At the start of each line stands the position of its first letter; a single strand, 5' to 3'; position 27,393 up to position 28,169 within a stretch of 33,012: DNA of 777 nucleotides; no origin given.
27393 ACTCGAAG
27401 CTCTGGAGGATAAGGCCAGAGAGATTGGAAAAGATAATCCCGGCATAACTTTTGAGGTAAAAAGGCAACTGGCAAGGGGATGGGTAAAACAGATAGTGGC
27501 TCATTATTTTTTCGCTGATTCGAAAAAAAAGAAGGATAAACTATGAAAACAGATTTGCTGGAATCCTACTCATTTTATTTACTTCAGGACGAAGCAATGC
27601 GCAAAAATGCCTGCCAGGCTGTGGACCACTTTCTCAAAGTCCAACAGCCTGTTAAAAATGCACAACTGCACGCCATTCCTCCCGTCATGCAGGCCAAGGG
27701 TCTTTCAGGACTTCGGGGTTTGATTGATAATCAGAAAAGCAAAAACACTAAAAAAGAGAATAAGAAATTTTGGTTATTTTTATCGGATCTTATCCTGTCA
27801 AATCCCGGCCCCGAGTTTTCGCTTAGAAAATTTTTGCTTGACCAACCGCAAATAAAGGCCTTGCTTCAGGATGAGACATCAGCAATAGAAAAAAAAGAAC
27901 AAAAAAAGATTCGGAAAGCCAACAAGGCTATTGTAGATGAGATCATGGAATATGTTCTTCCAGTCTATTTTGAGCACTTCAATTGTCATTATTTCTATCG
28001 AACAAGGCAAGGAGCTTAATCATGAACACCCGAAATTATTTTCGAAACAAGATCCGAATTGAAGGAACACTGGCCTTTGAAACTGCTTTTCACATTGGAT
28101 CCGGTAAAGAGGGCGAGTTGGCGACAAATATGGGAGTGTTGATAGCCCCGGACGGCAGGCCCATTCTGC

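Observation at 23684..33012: HD-less type III-D-like CRISPR effector operon whose only visible signalling output is a TIR-SAVED protein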

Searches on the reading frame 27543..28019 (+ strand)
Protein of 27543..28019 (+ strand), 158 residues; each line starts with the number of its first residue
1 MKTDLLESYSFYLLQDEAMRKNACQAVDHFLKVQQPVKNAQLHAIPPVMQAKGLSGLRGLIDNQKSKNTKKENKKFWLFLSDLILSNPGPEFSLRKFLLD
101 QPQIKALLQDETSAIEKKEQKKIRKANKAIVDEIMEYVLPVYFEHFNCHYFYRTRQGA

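Call 6: search_protein_families(library=pfam, proteins=[window:27543-28019:+], max_evalue=0.1)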
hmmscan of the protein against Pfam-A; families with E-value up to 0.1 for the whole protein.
window:27543-28019:+ (158 aa): 0 families

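Call 7: search_protein_families(library=ncbifam, proteins=[window:27543-28019:+], max_evalue=0.1)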
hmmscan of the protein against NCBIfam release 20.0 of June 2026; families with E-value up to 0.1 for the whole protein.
window:27543-28019:+ (158 aa): 4 families
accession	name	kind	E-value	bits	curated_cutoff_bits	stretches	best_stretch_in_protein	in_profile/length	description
NF001460.0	PRK00321.1-1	equivalog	0.0056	16.1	501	1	98-151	74-128/303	recombination-associated protein RdgC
NF001462.0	PRK00321.1-3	equivalog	0.012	14.8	330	1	103-150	79-127/304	recombination-associated protein RdgC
NF001464.0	PRK00321.1-5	subfamily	0.014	14.7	227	1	99-148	74-124/307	recombination-associated protein RdgC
NF011782.0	PRK15246.1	equivalog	0.072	12.2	277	1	41-128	80-170/252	fimbrial assembly chaperone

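Call 8: search_protein_families(library=padloc, proteins=[window:27543-28019:+], max_evalue=0.1)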
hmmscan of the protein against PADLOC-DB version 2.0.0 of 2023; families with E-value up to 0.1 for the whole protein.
window:27543-28019:+ (158 aa): 1 family
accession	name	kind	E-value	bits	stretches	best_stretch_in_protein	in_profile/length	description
PDLC00127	GajB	-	0.0044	13.6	1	62-131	367-435/594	UrvD helicase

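Call 41: search_solved_structures(query=window:27543-28019:+, max_evalue=10, show_alignments=2)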
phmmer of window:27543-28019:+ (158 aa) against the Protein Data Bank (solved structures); distinct sequences matched with E-value up to 10: 7.
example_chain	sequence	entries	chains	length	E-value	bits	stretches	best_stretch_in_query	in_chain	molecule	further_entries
2owl_A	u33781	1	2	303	0.062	16.7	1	97-147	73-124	Recombination-associated protein rdgC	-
6kmu_B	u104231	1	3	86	0.24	14.8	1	17-51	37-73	Caspase-4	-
6kmu_D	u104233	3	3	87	0.24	14.7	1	17-51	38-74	Caspase-4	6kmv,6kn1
6kmv_g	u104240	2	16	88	0.25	14.7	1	17-51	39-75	Caspase-4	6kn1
6ns7_A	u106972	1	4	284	1.4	12.2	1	18-50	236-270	Caspase-11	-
6kmt_A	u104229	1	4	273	1.5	12.2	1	18-50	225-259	Caspase-4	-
4elz_A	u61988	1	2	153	1.6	12.1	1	90-137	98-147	DNA gyrase subunit A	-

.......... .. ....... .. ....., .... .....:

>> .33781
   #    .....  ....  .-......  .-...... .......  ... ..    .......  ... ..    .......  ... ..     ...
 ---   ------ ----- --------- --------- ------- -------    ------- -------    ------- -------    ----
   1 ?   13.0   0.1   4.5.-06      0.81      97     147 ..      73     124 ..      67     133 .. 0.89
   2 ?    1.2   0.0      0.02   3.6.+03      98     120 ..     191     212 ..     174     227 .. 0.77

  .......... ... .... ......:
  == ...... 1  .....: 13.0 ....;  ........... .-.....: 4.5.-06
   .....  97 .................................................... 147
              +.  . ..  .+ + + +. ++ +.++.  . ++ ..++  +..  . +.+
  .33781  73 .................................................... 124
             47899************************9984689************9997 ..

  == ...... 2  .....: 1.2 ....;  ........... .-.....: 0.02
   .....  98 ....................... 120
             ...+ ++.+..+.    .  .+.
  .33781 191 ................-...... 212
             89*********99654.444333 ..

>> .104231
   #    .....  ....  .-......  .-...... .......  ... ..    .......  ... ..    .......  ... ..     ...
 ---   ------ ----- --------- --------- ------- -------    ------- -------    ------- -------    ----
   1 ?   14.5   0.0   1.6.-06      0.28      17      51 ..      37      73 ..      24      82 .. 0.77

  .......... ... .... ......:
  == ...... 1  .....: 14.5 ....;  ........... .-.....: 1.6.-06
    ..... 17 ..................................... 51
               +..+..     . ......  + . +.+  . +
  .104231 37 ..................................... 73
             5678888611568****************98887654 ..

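Call 42: find_homologous_proteins(query=window:27543-28019:+, max_evalue=0.001)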
Query window:27543-28019:+ (158 aa): 55 proteins with E <= 0.001 among 76 candidates.
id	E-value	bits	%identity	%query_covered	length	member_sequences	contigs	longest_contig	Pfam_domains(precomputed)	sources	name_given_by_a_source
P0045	3.4e-97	340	98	100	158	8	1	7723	-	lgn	-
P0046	8.2e-89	313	91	100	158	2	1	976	-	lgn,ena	-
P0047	7.0e-88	310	90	100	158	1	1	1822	-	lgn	-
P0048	2.4e-87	308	91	100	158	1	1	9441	-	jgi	-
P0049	2.7e-87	308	89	100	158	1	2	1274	-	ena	-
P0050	3.2e-86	305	89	100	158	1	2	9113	-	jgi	jgi:hypothetical protein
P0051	1.0e-83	297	86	100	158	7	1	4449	-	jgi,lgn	jgi:hypothetical protein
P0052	3.1e-82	292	87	100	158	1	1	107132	-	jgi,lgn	jgi:hypothetical protein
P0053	5.0e-82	291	86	100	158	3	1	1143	-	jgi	-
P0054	8.2e-82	291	85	100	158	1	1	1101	-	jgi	-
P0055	8.3e-82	290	84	100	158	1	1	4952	-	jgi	jgi:hypothetical protein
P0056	1.3e-80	287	83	100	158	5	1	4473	-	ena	-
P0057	5.0e-79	281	82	100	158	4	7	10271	-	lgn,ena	-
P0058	3.3e-78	279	82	100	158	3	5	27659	-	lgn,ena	-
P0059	2.1e-76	273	84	100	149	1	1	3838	-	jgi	jgi:hypothetical protein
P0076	2.6e-53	198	57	95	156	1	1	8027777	-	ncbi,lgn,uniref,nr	ncbi:hypothetical protein [Desulfonema magnum]|uniref:Uncharacterized protein n=1 Tax=Desulfonema ma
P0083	7.8e-48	180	55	94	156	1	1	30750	-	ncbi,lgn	-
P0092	5.5e-33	132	46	98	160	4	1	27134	-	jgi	-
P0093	2.1e-32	130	41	98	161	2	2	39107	-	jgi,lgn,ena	-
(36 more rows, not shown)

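Call 44: find_encoding_contigs(protein=P0076, flank=10000, max_places=2)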
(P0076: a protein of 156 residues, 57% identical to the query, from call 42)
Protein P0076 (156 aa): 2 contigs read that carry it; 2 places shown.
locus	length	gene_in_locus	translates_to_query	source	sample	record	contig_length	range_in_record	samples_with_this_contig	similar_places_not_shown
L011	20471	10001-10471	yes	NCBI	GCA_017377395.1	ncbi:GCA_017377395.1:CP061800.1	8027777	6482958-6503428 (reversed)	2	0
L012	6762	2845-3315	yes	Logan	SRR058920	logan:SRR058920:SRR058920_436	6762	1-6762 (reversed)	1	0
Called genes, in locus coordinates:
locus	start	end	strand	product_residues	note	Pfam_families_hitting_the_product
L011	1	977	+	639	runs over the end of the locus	PF03787:RAMPs (weak)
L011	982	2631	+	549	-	-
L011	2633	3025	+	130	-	PF27247:MJ1673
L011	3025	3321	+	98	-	-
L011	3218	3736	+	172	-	-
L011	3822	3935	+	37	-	-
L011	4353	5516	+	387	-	PF22335:Cas10-Cmr2_palm2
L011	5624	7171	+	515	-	-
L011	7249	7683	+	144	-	-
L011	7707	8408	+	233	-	PF03787:RAMPs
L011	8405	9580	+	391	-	PF03787:RAMPs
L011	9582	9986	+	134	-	-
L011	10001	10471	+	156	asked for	-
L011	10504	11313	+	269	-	PF03787:RAMPs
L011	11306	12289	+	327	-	PF03787:RAMPs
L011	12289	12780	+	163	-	PF27799:CRISPR-assoc_Csx19 (weak)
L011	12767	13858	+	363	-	PF03787:RAMPs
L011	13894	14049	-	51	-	-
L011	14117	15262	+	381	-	PF09651:Cas_APE2256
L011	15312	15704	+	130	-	PF27247:MJ1673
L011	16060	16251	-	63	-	-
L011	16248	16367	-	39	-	-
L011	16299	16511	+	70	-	PF04365:BrnT_toxin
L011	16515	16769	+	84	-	PF14384:BrnA_antitoxin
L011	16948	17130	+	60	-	-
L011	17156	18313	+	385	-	PF02463:SMC_N (weak), PF13175:AAA_15 (weak), PF13476:AAA_23 (weak), PF13555:AAA_29 (weak), PF13304:AAA_21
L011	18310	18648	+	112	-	-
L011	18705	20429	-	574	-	PF07715:Plug, PF00593:TonB_dep_Rec_b-barrel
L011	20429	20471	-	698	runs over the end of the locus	PF07715:Plug, PF00593:TonB_dep_Rec_b-barrel, PF25183:OMP_b-brl_4 (weak)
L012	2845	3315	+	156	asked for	-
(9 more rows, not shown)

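Call 53: predict_structure(alignment_id=A1)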
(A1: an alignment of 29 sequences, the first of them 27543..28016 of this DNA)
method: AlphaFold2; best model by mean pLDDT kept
length: 158 residues; sequences in the alignment: 29
mean_pLDDT: 90.4   pTM: 0.84
mean pLDDT of the five models: 90.4, 89.9, 89.9, 89.3, 88.5
residues with pLDDT >= 90: 116; 70-90: 37; 50-70: 5; < 50: 0
segments of 3 or more residues with pLDDT < 50: none
pLDDT, mean of each block of 10 residues (from residue 1): 76 89 95 92 93 95 91 95 89 91 90 88 92 93 95 80
secondary structure, 60 per line:
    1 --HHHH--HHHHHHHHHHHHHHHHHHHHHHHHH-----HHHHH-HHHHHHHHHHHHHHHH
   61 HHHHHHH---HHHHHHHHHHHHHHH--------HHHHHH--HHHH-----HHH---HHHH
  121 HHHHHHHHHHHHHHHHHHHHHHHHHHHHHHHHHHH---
elements in order: H3-6 H9-33 H39-43 H45-67 H71-85 H94-99 H102-105 H117-155

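Call 59: fold_search(model_id=the predicted structure, library=pdb)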
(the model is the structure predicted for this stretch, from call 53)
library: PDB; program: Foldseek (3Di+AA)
matches with E <= 10: 37; with E <= 0.001: 0
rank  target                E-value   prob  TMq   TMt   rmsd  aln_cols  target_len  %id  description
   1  9l7c_G                1.7e+00  0.44  0.44  0.45   8.0       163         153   13  Type III-B CRISPR-Cas effector from Archaeoglobus fulgidus (Form 1) (released 2025-12-31)
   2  9arw_F                2.8e+00  0.23  0.37  0.42   9.0       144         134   12  Structure of the guideless DtCmr Type III CRISPR complex (released 2025-08-27)
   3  6ep3_A                2.9e+00  0.08  0.24  0.19  15.6       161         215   10  Lar controls the expression of the Listeria monocytogenes agr system and mediates virulence. (released 2018-07-25)
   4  8s9x_A                3.4e+00  0.28  0.46  0.12   6.8       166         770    8  CRISPR-Cas type III-D effector complex bound to self-target RNA in a post-cleavage state (released 2024-04-24)
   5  2zop_A                4.3e+00  0.21  0.37  0.48   7.9       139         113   12  X-ray crystal structure of a CRISPR-associated Cmr5 family protein from Thermus thermophilus HB8 (released 2009-02-10)
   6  8kc4                  4.8e+00  0.08  0.26  0.26  15.0       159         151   11  De novo design protein -NA05 (released 2024-08-07)
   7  9bh1                  5.0e+00  0.03  0.15  0.08  17.3       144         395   14  Apo GltPh, intermediate outward-facing state (released 2025-03-12)
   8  3zcj_D                5.3e+00  0.04  0.19  0.16  16.0       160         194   14  Crystal structure of Helicobacter pylori T4SS protein CagL in a tetragonal crystal form with a helical RGD-motif (6 Mo (released 2013-10-09)
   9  1b0b                  5.3e+00  0.03  0.18  0.19  15.3       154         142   11  HEMOGLOBIN I FROM THE CLAM LUCINA PECTINATA, CYANIDE COMPLEX AT 100 KELVIN (released 2000-02-18)
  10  4bjn_G                5.5e+00  0.04  0.17  0.12  15.8       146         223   12  Crystal structure of the flax-rust effector AvrM-A (released 2013-10-16)
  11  3qqr_A                5.5e+00  0.03  0.18  0.19  15.8       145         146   10  Crystal structure of Parasponia hemoglobin; Differential Heme Coordination is Linked to Quaternary Structure (released 2011-04-27)
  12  6ep3_B                6.1e+00  0.03  0.20  0.16  15.2       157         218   11  Lar controls the expression of the Listeria monocytogenes agr system and mediates virulence. (released 2018-07-25)
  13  5h9t_F                6.1e+00  0.02  0.16  0.14  17.6       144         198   10  Crystal structure of native NalD at resolution of 2.9, the secondary repressor of MexAB-OprM multidrug efflux pump in  (released 2016-04-20)
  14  6i7s_G                6.8e+00  0.04  0.21  0.05  13.9       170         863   19  Microsomal triglyceride transfer protein (released 2019-08-21)
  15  6e4j_MODEL_1_A        7.1e+00  0.20  0.29  0.53   3.8        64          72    8  Solution NMR Structure of Protein PF2048.1 (released 2018-08-15)
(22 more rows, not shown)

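Call 61: search_solved_structures(query=A1, max_evalue=10, show_alignments=0)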
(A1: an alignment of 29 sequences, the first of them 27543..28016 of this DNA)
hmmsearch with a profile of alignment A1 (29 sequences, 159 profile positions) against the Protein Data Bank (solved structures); distinct sequences matched with E-value up to 10: 1.
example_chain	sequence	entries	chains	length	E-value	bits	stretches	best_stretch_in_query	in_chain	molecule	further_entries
4rzp_A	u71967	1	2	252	0.018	18.3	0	43-75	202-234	Engineered Protein OR366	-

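Call 62: search_protein_families(library=padloc, alignment_id=A1, max_evalue=1)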
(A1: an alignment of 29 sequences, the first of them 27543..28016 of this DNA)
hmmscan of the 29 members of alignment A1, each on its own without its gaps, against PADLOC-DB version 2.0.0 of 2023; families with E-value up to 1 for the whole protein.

A. member 1, window:27543-28016:+ (158 aa): 1 family
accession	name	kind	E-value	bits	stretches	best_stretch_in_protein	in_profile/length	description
PDLC00127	GajB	-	0.0044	13.6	1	62-131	367-435/594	UrvD helicase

B. families by the number of members that match (of 29 scanned): 5 families
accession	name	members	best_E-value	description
PDLC00127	GajB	4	0.0017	UrvD helicase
PDLC00562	JetA3|JetA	1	0.0024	Unknown function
PDLC02819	DpdC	1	0.011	DpdC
PDLC01709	Cas12k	1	0.012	Cas12k_0_V-K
PDLC01633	Csx1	1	0.025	CAS-III; associated_signaling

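Call 65: find_encoding_contigs(protein=P0093, flank=10000, max_places=1)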
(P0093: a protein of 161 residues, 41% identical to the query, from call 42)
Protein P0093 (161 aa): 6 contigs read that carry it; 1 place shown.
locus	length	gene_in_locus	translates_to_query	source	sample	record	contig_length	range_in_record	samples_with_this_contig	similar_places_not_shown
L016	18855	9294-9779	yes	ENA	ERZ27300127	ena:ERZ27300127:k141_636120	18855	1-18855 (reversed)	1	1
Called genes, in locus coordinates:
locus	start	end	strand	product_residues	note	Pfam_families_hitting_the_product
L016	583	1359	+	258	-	-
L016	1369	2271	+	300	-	-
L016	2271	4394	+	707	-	-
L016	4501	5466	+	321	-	PF27225:AF_1859_N, PF10040:CRISPR_Cas6 (weak)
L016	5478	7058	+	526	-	PF18211:Csm1_B (weak), PF22335:Cas10-Cmr2_palm2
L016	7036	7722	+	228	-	PF03787:RAMPs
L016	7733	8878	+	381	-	-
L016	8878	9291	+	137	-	-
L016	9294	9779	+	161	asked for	-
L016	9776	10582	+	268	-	PF03787:RAMPs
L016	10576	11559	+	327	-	PF03787:RAMPs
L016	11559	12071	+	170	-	PF27799:CRISPR-assoc_Csx19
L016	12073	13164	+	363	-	PF03787:RAMPs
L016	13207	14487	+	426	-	-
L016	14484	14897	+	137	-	PF27247:MJ1673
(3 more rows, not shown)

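Call 66: find_encoding_contigs(protein=P0092, flank=10000, max_places=1)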
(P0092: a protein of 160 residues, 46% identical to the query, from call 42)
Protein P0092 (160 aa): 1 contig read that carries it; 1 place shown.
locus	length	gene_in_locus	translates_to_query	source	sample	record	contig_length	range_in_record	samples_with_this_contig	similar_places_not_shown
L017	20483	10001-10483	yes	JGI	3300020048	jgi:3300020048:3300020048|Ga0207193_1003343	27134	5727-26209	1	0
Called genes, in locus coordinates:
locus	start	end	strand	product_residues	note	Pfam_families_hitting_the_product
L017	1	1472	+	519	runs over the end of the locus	-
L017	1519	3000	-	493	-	-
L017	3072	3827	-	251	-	-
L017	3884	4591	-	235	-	-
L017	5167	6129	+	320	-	PF27225:AF_1859_N, PF10040:CRISPR_Cas6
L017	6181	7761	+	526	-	PF22335:Cas10-Cmr2_palm2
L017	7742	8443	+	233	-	PF03787:RAMPs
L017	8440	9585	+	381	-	PF03787:RAMPs (faint)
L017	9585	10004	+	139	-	-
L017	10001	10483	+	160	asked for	-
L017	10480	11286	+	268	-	PF03787:RAMPs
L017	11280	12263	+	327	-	PF03787:RAMPs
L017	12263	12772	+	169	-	PF27799:CRISPR-assoc_Csx19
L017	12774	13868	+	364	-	PF03787:RAMPs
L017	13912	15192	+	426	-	PF27248:MJ1674_2nd (faint)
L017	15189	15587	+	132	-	PF27247:MJ1673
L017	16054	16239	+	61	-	-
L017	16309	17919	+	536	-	PF22548:AEP-TOTE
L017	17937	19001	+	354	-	-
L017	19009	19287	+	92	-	PF09827:CRISPR_Cas2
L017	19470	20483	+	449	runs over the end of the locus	PF14559:TPR_19 (faint), PF07719:TPR_2 (faint), PF13181:TPR_8 (faint), PF13428:TPR_14 (faint)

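Call 67: find_encoding_contigs(protein=P0083, flank=10000, max_places=1)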
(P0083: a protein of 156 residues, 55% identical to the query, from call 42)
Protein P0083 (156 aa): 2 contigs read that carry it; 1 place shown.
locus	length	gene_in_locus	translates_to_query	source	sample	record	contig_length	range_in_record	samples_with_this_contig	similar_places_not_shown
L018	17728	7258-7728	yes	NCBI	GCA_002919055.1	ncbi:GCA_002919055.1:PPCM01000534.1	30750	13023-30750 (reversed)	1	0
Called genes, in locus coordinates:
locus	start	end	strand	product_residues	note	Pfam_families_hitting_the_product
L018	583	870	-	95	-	PF01867:Cas_Cas1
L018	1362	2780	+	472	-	PF22205:Csm6_6H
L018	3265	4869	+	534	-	PF22335:Cas10-Cmr2_palm2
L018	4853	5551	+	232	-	PF03787:RAMPs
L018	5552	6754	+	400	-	-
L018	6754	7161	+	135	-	-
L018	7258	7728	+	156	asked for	-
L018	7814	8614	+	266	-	PF03787:RAMPs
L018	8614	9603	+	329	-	PF03787:RAMPs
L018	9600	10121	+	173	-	PF27799:CRISPR-assoc_Csx19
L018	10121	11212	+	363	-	PF03787:RAMPs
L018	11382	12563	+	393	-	PF13676:TIR_2, PF18145:SAVED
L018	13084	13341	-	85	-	-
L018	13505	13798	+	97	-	-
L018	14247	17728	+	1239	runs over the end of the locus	PF20628:Dyp_perox_C, PF02901:PFL-like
